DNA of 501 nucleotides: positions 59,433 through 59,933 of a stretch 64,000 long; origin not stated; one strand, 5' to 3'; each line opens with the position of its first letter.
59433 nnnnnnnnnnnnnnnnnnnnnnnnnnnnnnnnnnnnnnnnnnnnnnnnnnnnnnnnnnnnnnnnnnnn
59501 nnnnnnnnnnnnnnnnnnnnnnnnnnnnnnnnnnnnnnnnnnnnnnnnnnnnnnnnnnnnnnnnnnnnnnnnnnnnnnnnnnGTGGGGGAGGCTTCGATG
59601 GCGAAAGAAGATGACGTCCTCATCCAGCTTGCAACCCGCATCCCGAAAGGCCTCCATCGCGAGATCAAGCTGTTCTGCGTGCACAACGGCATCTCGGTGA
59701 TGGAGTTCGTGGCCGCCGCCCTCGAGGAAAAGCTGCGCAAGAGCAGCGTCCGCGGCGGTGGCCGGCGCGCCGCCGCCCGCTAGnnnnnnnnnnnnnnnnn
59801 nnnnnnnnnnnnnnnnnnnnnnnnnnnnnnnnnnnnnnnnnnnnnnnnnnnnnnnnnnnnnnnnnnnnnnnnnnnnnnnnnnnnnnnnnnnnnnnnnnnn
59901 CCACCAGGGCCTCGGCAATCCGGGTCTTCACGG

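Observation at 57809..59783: Split and permuted NtrC-like module: a receiver-less sigma-54 activator, a coupled standalone receiver and an orphan RHH gene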

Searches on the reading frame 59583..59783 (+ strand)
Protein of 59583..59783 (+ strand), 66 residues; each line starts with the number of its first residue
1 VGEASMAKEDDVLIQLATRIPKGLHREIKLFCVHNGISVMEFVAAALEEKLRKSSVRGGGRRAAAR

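Call 3: search_protein_families(library=pfam, proteins=[window:59583-59783:+], max_evalue=0.01)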
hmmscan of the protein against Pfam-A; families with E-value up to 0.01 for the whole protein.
window:59583-59783:+ (66 aa): 0 families

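Call 4: search_protein_families(library=ncbifam, proteins=[window:59583-59783:+], max_evalue=0.01)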
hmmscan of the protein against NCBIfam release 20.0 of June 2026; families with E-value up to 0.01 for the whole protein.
window:59583-59783:+ (66 aa): 0 families

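Call 12: find_homologous_proteins(query=window:59598-59783:+, max_evalue=0.001)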
Query window:59598-59783:+ (61 aa): 265 proteins with E <= 0.001 among 265 candidates; the best 120 are listed.
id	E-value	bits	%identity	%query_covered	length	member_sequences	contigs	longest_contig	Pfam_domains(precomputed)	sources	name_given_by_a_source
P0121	5.5e-30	119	98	100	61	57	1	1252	-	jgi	-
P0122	4.8e-28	113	92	84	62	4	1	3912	-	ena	-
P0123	8.3e-28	112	92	100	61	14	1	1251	-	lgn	-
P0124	8.6e-28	112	92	100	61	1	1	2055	-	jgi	jgi:hypothetical protein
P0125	4.0e-27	110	94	84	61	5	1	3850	-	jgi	jgi:predicted HicB family RNase H-like nuclease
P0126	1.0e-26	108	92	100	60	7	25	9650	-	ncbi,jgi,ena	jgi:predicted HicB family RNase H-like nuclease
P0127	1.3e-26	108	90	100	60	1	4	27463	-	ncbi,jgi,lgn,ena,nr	ncbi:MAG TPA: hypothetical protein VFD84_09065 [Candidatus Binatia bacterium]|jgi:predicted HicB fam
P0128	1.5e-26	108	98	82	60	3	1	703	-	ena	-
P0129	2.5e-26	107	98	80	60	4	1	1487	-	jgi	jgi:predicted HicB family RNase H-like nuclease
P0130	6.3e-26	106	90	100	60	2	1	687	-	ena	-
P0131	1.0e-25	105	96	82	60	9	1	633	-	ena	-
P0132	1.1e-25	105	90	100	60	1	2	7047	-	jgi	jgi:hypothetical protein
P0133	1.3e-25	105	96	84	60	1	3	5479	-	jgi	jgi:hypothetical protein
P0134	1.6e-25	105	90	100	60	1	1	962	-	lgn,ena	-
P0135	2.3e-25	104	89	100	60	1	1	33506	-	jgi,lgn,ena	-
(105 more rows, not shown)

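Call 40: search_solved_structures(query=A5, max_evalue=10)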
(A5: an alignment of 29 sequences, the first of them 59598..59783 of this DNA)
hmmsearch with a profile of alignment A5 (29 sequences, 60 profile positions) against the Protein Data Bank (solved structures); distinct sequences matched with E-value up to 10: 8.
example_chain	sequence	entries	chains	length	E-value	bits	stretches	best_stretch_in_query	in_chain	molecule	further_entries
2bnw_A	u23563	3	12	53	0.056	16.5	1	3-48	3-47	ORF OMEGA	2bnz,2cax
1irq_A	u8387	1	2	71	0.16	15.1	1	5-48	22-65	omega transcriptional repressor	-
8tdi_L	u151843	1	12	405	0.17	15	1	12-35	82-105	P2B11 Glucuronide-3-dehydrogenase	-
9kkd_A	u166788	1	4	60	0.28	14.3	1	14-50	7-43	Ribbon-helix-helix protein, CopG family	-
3cpq_A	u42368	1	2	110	0.89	12.7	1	8-42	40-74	50S ribosomal protein L30e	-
5h5n_A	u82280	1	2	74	0.94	12.6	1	24-51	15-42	Non-structural protein 1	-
1ddz_A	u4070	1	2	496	1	12.5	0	19-38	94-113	CARBONIC ANHYDRASE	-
5bxz_A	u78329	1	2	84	1.2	12.2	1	24-51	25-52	Non-structural protein 1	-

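Call 41: search_protein_families(library=pfam, proteins=[window:59598-59783:+], max_evalue=10)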
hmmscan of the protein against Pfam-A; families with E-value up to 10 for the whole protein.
window:59598-59783:+ (61 aa): 3 families
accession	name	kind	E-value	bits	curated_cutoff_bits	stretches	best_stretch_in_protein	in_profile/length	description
PF05534.18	HicB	-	0.064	13.6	21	1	13-42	22-51/51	HicB family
PF07764.18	Omega_Repress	-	0.072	13.8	33.3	1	13-46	25-58/59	Omega Transcriptional Repressor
PF00912.28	Transgly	-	0.19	11.6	27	1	21-54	33-66/178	Transglycosylase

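Call 44: predict_structure(alignment_id=A5)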
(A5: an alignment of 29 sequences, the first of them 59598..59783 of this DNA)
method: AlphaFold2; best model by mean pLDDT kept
length: 61 residues; sequences in the alignment: 29
mean_pLDDT: 79.6   pTM: 0.56
mean pLDDT of the five models: 79.6, 79.0, 76.8, 74.7, 70.8
residues with pLDDT >= 90: 19; 70-90: 25; 50-70: 14; < 50: 3
segments of 3 or more residues with pLDDT < 50: none
pLDDT, mean of each block of 10 residues (from residue 1): 72 88 95 92 81 54 44
secondary structure, 60 per line:
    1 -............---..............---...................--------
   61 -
elements in order: H2-13 H17-30 H34-52

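Call 47: fold_search(model_id=the predicted structure, library=pdb)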
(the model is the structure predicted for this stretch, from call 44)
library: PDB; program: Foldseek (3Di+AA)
matches with E <= 10: 4; with E <= 0.001: 0
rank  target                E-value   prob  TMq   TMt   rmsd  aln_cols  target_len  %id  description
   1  5x3t_E                3.4e+00  0.08  0.33  0.33   5.9        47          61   23  VapBC from Mycobacterium tuberculosis (released 2017-06-07)
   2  1b28_MODEL_1_A        6.5e+00  0.12  0.46  0.52   1.8        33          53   21  ARC REPRESSOR MYL MUTANT FROM SALMONELLA BACTERIOPHAGE P22 (released 1999-11-03)
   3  2lhu_MODEL_1_A        7.0e+00  0.02  0.22  0.30   6.5        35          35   11  Structural Insight into the Unique Cardiac Myosin Binding Protein-C Motif: A Partially Folded Domain (released 2012-01-11)
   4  1u9p                  8.3e+00  0.09  0.51  0.34   6.1        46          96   17  Permuted single-chain Arc (released 2005-02-15)
